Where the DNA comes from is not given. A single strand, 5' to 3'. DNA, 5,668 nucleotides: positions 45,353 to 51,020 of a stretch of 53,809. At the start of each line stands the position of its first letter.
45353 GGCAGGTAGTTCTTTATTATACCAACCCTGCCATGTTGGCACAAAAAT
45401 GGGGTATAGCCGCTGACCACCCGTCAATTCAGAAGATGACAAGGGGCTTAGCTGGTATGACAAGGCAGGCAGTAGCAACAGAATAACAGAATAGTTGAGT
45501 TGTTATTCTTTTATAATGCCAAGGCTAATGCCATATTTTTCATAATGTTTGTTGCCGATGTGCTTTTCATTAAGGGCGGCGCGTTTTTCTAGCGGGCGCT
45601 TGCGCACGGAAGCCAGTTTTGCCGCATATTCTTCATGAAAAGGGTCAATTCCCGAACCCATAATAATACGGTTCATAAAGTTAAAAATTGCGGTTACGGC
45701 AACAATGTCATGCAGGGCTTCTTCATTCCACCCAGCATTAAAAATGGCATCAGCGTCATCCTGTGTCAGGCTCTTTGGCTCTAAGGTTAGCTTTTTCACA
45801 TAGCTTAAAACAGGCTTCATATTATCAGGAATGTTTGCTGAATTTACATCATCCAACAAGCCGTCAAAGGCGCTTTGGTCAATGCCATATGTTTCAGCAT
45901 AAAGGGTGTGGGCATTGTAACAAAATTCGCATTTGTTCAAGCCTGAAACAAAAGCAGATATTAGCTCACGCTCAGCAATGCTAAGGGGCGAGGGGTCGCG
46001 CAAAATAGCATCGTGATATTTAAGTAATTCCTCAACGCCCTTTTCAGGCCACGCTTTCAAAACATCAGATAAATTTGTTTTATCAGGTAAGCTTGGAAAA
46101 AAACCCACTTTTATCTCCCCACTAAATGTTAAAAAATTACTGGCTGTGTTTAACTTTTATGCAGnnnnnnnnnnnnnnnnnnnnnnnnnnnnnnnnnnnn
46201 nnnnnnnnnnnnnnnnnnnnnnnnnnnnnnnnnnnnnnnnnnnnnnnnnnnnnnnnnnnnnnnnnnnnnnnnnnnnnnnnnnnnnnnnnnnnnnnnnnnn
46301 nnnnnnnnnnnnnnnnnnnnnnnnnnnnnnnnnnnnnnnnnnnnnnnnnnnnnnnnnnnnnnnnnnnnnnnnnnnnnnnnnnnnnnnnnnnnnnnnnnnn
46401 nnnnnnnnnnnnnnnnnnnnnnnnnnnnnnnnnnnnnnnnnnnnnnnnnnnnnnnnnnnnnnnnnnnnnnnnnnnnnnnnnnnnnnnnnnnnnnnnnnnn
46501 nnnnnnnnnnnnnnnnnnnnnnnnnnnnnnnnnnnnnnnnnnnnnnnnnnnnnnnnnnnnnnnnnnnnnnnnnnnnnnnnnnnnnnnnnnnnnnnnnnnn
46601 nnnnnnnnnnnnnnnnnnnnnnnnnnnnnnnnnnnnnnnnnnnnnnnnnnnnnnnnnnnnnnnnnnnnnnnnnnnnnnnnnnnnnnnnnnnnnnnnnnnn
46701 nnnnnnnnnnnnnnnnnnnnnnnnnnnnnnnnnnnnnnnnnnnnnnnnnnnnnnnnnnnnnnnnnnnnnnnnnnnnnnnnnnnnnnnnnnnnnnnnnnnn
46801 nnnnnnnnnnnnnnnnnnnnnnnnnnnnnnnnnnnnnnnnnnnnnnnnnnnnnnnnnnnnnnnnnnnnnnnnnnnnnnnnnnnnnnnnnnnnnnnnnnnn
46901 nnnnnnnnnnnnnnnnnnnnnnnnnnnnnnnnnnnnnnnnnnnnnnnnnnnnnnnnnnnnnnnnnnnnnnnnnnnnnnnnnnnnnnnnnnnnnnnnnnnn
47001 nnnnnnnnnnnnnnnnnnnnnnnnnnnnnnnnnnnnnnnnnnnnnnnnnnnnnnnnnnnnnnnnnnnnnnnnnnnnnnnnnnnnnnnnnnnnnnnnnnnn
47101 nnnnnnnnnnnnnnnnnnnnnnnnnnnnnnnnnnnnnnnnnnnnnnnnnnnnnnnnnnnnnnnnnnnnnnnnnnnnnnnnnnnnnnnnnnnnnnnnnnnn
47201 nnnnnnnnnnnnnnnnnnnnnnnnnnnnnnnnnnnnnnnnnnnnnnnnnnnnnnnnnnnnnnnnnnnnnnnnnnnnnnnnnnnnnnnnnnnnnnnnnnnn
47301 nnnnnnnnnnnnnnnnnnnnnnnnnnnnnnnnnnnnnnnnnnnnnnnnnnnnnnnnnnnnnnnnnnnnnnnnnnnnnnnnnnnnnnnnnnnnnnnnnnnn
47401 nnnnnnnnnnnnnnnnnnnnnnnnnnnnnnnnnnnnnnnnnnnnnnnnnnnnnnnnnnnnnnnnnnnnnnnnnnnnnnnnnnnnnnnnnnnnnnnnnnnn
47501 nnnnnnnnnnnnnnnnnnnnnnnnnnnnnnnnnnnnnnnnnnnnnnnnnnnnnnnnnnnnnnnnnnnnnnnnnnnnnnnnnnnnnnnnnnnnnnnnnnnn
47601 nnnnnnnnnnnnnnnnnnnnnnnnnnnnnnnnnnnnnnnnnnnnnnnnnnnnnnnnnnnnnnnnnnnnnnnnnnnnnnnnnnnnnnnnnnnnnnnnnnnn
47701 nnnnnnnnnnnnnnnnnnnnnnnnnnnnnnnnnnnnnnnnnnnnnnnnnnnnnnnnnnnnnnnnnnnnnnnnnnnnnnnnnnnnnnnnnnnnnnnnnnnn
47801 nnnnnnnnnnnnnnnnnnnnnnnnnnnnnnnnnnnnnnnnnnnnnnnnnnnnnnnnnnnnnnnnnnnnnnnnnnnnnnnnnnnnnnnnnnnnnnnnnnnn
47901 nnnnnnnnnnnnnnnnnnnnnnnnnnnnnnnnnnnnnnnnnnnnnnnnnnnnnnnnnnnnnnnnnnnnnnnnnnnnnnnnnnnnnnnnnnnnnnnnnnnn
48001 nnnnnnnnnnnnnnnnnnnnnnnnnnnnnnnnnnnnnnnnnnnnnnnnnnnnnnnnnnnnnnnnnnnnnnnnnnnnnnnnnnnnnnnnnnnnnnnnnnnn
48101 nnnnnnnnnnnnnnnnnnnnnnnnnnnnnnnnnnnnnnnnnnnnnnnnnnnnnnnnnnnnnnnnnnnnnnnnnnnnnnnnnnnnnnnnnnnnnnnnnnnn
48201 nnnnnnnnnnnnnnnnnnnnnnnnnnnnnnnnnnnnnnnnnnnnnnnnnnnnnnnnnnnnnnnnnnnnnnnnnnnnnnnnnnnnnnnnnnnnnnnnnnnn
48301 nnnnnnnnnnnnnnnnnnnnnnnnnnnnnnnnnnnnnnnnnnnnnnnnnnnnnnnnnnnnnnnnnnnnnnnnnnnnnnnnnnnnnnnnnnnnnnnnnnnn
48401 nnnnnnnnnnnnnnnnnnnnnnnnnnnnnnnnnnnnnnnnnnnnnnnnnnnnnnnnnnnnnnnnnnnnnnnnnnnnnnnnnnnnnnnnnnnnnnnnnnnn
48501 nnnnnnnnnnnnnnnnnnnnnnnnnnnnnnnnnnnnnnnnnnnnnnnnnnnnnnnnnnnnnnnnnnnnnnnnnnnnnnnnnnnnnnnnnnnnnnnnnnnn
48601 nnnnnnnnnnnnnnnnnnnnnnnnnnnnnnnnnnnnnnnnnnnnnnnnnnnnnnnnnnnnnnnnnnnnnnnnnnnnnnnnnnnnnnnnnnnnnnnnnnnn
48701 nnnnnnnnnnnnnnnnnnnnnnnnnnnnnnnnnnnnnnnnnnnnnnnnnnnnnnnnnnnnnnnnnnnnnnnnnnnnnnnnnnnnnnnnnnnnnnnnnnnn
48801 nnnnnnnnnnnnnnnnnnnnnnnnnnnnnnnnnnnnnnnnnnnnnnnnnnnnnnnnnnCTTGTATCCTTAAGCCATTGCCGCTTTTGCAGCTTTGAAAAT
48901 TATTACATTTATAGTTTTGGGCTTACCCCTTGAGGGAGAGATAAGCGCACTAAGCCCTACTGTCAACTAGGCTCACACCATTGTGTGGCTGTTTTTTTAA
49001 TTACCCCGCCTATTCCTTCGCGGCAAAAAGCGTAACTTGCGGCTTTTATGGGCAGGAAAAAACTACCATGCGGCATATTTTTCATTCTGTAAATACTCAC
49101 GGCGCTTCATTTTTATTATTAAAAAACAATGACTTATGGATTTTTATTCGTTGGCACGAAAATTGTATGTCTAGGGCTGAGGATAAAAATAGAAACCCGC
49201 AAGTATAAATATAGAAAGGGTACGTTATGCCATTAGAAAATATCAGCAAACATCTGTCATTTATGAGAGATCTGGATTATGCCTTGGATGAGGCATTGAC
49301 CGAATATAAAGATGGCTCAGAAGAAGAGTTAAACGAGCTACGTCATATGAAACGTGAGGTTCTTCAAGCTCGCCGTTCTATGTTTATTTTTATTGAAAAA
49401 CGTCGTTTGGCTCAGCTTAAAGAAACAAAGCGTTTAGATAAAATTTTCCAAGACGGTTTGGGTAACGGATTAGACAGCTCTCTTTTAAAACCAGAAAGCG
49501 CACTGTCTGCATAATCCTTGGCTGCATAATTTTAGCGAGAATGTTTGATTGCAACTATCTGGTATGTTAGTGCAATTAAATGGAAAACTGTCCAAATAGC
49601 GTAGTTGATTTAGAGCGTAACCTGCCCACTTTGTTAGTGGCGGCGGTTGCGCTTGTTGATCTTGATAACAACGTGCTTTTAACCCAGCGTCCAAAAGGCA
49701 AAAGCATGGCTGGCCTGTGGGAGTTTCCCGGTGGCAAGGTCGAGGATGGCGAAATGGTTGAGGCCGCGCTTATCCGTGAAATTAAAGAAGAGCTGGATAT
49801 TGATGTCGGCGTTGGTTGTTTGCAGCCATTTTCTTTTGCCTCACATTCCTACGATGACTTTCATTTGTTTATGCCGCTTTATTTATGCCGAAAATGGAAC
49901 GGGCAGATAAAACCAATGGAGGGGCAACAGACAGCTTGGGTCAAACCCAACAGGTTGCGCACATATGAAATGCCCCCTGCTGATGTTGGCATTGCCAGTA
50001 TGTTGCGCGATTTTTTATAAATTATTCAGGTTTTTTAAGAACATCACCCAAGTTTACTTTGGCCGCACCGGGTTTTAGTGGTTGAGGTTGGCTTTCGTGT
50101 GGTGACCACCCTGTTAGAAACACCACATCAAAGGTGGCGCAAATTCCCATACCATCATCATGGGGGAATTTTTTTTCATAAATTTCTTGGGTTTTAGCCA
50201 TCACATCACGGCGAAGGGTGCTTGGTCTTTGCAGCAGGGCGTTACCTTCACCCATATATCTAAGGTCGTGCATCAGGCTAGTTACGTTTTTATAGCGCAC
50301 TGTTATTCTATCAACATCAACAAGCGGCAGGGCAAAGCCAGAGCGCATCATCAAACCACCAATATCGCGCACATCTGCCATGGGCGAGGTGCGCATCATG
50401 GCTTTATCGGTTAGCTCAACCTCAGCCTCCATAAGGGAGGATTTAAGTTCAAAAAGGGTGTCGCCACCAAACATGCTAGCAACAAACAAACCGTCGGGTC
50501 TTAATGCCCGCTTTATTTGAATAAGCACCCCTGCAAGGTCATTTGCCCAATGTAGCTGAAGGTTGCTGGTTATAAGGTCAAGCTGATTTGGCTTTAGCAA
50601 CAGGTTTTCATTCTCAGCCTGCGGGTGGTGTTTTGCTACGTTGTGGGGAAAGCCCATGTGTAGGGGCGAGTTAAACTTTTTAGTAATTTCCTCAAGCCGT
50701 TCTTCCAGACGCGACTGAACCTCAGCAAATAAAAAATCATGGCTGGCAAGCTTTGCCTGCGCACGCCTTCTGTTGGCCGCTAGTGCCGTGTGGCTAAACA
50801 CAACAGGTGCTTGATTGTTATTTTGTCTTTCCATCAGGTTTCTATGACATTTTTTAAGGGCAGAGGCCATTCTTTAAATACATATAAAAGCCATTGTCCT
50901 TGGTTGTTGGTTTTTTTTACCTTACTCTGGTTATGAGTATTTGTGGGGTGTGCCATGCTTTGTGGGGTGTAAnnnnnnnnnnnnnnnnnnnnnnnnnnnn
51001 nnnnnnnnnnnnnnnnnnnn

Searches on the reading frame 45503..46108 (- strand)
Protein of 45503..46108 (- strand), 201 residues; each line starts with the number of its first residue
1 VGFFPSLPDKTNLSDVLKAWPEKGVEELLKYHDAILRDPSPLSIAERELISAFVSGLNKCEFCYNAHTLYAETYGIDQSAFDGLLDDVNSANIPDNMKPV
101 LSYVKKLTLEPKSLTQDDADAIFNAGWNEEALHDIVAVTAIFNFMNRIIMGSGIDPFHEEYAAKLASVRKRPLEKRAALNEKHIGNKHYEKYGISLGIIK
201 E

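Call 57: search_protein_families(library=pfam, proteins=[window:45503-46108:-], max_evalue=0.00001)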
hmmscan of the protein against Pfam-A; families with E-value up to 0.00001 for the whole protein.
window:45503-46108:- (201 aa): 1 family
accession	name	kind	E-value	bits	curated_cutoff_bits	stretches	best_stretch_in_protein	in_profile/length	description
PF02627.25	CMD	-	5.2e-06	26.8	23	0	29-75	8-53/84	Carboxymuconolactone decarboxylase family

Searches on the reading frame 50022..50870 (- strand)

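Call 57: search_protein_families(library=pfam, proteins=[window:50022-50870:-], max_evalue=0.00001)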
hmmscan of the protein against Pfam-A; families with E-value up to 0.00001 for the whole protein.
window:50022-50870:- (282 aa): 1 family
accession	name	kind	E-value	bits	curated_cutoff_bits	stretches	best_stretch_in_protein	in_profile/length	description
PF08241.18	Methyltransf_11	-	8.7e-07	29.9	21.2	1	84-130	48-94/95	Methyltransferase domain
